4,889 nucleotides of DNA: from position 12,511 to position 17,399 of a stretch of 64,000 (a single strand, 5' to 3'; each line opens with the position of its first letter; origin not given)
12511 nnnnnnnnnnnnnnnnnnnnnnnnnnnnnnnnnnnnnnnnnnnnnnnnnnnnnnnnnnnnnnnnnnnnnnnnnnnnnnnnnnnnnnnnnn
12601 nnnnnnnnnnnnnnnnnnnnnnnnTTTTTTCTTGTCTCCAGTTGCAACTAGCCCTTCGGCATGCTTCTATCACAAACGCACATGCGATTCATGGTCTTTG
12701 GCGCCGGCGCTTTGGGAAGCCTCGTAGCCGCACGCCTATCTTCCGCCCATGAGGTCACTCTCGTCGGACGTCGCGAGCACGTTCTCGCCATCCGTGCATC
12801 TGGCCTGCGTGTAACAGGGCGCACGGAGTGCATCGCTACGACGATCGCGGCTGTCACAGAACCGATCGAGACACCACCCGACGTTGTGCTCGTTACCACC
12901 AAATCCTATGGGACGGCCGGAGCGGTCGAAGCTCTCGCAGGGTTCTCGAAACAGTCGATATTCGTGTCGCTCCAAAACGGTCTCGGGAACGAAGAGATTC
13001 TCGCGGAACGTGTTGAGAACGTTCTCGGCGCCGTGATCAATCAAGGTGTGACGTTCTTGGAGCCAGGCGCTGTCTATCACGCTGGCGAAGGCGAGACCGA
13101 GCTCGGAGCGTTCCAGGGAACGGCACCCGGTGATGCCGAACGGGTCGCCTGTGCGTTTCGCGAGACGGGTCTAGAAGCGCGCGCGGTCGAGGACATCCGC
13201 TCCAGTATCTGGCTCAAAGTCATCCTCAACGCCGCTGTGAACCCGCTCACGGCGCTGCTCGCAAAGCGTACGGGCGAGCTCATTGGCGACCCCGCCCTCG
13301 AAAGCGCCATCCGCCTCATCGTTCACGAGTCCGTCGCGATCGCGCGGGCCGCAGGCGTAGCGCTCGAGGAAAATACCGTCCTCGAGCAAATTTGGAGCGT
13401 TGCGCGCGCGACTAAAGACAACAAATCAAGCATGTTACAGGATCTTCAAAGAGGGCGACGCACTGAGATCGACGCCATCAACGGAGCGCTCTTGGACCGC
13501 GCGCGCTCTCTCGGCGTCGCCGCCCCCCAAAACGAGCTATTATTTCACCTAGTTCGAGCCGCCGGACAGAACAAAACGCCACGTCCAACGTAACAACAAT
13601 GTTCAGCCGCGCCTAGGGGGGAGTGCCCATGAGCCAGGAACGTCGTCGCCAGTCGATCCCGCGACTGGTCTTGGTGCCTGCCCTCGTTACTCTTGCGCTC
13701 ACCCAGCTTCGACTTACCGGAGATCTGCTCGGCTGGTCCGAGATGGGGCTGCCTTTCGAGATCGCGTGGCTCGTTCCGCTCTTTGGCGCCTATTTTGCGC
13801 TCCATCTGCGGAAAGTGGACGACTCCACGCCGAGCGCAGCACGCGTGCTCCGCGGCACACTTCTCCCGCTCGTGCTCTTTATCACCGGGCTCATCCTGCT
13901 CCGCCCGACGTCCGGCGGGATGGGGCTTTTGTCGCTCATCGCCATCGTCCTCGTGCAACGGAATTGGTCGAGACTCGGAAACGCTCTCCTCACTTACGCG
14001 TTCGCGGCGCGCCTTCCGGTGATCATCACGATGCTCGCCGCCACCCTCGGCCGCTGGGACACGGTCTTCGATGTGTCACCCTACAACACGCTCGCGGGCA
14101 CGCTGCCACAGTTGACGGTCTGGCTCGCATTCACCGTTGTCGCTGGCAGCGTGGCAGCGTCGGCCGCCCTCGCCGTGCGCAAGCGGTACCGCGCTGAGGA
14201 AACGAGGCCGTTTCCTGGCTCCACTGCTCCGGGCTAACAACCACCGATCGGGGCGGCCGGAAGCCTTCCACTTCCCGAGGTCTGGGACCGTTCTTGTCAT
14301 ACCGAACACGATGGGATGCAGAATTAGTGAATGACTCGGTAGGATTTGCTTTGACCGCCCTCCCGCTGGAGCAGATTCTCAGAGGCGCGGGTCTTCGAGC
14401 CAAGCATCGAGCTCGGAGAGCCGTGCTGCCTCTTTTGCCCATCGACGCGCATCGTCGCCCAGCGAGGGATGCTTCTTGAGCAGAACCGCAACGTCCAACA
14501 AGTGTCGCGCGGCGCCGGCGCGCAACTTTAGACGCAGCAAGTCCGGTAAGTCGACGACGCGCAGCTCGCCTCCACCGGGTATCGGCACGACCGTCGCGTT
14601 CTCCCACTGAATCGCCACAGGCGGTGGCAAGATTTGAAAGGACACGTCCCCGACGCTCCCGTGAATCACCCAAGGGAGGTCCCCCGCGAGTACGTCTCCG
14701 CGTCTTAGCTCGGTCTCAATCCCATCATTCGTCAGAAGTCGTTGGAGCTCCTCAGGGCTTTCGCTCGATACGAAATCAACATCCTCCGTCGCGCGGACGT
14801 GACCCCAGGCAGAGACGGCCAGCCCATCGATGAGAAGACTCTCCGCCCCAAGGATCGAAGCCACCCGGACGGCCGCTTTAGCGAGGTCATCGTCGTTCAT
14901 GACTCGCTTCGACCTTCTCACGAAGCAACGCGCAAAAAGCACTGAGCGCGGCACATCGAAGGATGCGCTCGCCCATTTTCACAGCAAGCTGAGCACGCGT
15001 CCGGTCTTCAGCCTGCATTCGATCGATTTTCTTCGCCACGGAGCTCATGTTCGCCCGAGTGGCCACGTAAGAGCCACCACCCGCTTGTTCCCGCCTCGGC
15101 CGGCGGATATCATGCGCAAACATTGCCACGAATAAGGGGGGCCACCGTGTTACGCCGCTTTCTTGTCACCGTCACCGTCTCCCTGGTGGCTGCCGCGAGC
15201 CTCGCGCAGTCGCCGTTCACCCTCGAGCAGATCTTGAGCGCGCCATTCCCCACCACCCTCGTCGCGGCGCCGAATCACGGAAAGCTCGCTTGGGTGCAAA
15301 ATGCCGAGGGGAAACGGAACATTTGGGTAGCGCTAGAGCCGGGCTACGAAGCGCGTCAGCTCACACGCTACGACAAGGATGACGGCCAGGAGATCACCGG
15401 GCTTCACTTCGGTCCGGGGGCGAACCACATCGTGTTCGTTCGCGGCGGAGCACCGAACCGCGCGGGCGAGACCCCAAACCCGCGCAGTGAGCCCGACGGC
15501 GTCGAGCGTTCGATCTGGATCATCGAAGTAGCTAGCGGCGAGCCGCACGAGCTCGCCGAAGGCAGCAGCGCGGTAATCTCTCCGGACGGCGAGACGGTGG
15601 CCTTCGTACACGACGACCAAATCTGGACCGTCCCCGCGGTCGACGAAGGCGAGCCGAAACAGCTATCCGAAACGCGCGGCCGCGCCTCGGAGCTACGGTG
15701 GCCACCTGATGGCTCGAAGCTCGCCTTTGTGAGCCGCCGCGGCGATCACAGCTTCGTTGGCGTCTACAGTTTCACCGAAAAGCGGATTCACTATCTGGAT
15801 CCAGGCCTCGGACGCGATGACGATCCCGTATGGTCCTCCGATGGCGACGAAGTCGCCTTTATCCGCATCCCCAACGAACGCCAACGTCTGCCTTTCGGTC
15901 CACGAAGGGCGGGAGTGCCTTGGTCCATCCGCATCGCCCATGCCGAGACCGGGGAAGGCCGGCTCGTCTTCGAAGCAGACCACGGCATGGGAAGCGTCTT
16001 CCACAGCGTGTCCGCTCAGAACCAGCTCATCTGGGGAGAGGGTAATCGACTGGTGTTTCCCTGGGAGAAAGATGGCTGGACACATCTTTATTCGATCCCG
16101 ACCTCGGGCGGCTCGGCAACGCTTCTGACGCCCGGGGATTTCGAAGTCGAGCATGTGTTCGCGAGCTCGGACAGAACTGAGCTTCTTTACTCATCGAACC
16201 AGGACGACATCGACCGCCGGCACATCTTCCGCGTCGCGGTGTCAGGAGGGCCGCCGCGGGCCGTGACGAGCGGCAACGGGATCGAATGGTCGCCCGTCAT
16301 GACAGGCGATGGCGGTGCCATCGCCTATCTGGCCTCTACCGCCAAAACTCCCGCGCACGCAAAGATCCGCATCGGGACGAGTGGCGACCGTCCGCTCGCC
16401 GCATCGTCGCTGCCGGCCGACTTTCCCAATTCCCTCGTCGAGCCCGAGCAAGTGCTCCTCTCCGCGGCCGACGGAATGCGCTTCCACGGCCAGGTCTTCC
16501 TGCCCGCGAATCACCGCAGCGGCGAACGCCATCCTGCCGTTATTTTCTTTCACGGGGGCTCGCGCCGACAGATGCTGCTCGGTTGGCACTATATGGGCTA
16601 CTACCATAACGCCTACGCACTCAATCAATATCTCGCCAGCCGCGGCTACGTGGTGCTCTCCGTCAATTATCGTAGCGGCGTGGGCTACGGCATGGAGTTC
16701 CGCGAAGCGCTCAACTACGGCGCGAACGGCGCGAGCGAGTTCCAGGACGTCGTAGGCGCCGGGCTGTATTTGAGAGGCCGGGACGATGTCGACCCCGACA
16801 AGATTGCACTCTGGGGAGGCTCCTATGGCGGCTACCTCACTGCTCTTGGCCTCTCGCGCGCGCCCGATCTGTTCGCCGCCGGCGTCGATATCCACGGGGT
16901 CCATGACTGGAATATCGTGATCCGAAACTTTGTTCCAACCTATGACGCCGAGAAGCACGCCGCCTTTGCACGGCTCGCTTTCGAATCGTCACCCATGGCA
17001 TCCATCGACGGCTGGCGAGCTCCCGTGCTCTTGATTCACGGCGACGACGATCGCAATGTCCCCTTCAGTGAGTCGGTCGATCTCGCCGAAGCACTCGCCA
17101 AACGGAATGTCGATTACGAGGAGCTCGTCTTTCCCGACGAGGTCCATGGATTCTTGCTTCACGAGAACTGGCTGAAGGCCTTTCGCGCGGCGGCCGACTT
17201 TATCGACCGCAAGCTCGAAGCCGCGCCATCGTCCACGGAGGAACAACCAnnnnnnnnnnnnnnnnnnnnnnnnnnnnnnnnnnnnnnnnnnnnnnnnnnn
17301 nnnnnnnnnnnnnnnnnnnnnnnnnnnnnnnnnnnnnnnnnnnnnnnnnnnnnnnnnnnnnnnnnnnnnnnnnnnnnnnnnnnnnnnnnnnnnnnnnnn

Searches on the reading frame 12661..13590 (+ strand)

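Call 9: search_protein_families(library=pfam, proteins=[window:12661-13590:+], max_evalue=0.001)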
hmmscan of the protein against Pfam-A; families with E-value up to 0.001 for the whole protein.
window:12661-13590:+ (310 aa): 2 families
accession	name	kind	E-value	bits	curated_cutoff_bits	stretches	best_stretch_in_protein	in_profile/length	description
PF08546.17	ApbA_C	-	2.4e-38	131.7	22.7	1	178-300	1-123/125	Ketopantoate reductase PanE/ApbA C terminal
PF02558.23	ApbA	-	3.9e-35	121.1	22.2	1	11-152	2-149/150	Ketopantoate reductase PanE/ApbA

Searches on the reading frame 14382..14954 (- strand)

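Call 9: search_protein_families(library=pfam, proteins=[window:14382-14954:-], max_evalue=0.001)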
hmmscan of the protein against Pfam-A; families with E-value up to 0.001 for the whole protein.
window:14382-14954:- (191 aa): 1 family
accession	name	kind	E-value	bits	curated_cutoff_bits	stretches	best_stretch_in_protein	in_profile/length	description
PF08843.17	AbiEii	-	0.0002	21.8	22.5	0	110-168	113-177/238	Nucleotidyl transferase AbiEii toxin, Type IV TA system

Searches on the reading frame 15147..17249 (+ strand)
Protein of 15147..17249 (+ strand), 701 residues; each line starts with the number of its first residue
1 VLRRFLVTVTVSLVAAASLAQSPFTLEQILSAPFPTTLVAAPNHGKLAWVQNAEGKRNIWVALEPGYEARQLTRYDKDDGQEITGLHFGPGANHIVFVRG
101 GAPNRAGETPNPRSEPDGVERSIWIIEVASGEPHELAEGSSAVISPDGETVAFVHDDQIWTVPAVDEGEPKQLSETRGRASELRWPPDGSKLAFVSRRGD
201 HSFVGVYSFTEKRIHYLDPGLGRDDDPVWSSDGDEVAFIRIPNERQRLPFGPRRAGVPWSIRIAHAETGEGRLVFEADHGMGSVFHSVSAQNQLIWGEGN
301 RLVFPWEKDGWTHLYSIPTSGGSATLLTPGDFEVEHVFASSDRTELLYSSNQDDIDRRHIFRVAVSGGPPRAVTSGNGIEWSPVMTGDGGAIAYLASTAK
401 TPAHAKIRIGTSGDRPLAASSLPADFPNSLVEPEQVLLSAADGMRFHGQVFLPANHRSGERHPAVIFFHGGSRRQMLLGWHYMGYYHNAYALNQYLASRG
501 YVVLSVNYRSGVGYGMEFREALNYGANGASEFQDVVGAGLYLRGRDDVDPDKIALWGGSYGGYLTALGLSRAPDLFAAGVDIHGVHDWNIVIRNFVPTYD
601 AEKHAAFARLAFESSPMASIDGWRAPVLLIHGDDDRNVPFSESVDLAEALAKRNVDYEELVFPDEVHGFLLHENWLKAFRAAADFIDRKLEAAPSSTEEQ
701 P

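Call 5: search_protein_families(library=pfam, proteins=[window:15147-17249:+])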
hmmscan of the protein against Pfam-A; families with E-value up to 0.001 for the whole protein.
window:15147-17249:+ (701 aa): 9 families
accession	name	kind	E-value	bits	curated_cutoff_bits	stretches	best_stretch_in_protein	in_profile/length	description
PF00326.27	Peptidase_S9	-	3.4e-41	141.5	22.6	1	494-691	8-211/213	Prolyl oligopeptidase family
PF00930.27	DPPIV_N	-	1e-18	67.6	22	1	290-402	237-353/354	Dipeptidyl peptidase IV (DPP IV) N-terminal region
PF20434.5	BD-FAE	-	6.4e-12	45.9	26.8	1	450-650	3-215/215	BD-FAE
PF01738.24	DLH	-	1.5e-11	44.8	21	1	484-675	24-194/217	Dienelactone hydrolase family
PF07676.18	PD40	-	3e-11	43.4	20.9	0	171-202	2-33/38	WD40-like Beta Propeller Repeat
PF00561.26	Abhydrolase_1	-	2.3e-07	31.2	25.8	1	463-603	1-120/245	alpha/beta hydrolase fold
PF02129.25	Peptidase_S15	-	8e-07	29.4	23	0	442-589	1-133/262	X-Pro dipeptidyl-peptidase (S15 family)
PF07859.19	Abhydrolase_3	-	0.00064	20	25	0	465-670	1-209/210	alpha/beta hydrolase fold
PF12146.15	Hydrolase_4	-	0.00087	19.1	27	0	622-658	189-225/239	Serine aminopeptidase, S33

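Call 6: search_protein_families(library=ncbifam, proteins=[window:15147-17249:+])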
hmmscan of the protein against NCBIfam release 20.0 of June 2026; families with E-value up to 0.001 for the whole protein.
window:15147-17249:+ (701 aa): 7 families
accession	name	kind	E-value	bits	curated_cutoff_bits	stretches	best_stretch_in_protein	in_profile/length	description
NF053518.1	DipepPtdsDpp5Prph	equivalog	2e-28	99.3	900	1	434-689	397-653/655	dipeptidyl-peptidase Dpp5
NF033523.0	lasso_peptidase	equivalog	3.1e-22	79.1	400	1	494-667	430-614/638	Atxe2 family lasso peptide isopeptidase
TIGR02800.1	propeller_TolB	equivalog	5.9e-19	68.3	343.15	2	123-248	261-392/418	Tol-Pal system beta propeller repeat protein TolB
NF002183.0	PRK01029.1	equivalog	1.5e-08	34.1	405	1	138-237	282-386/429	Tol-Pal system protein TolB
NF050058.1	e_dPHAscl_type1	hypoth_equivalog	4.7e-08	32.8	150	1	449-652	11-206/276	extracellular catalytic domain type 1 short-chain-length polyhydroxyalkanoate depolymerase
NF007857.0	PRK10566.1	equivalog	2.7e-06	27.4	201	1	461-690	26-249/249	esterase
NF058653.1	LipP1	equivalog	0.00061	18.7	350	0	449-566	61-159/300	LipP1 family hormone-sensitive lipase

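Call 31: search_solved_structures(query=window:15147-17249:+, max_evalue=1e-10)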
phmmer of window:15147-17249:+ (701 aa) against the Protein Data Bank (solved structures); distinct sequences matched with E-value up to 1e-10: 80 (the best 60 are shown).
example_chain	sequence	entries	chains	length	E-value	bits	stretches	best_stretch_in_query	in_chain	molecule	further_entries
2ecf_A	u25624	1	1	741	1.7e-38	135.6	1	292-690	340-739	Dipeptidyl peptidase IV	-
5yp1_A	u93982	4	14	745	5.6e-38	133.9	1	291-690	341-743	Dipeptidyl aminopeptidase 4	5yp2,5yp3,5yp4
8hay_A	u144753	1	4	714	1.9e-31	112.3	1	307-669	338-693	btDPP4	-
7y4g_A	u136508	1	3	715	1.9e-31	112.3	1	307-669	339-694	btDPP4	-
7y4f_A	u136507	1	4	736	2.1e-31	112.1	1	307-669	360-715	Dipeptidyl peptidase IV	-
2z3w_A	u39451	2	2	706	2.4e-28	102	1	259-669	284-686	Dipeptidyl aminopeptidase IV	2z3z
2d5l_A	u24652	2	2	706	4e-28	101.3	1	259-669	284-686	dipeptidyl aminopeptidase IV, putative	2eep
2dcm_A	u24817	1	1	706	1e-27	99.9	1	259-669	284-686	dipeptidyl aminopeptidase IV, putative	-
8wt1_A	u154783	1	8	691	1.3e-25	93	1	430-690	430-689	S9 family peptidase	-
5olj_A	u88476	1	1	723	6.9e-23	84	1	298-669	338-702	Dipeptidyl peptidase IV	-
5l8s_A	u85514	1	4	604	1.8e-22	82.6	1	425-688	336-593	Amino acyl peptidase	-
1z68_A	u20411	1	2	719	9.2e-22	80.3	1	307-669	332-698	fibroblast activation protein, alpha subunit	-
6y0f_A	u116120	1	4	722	9.3e-22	80.2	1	307-669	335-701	Prolyl endopeptidase FAP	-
9dvq_A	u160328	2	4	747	1e-21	80.1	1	307-669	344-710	Antiplasmin-cleaving enzyme FAP, soluble form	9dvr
4hxe_B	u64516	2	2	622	4.4e-21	78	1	430-691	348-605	Putative uncharacterized protein PH0594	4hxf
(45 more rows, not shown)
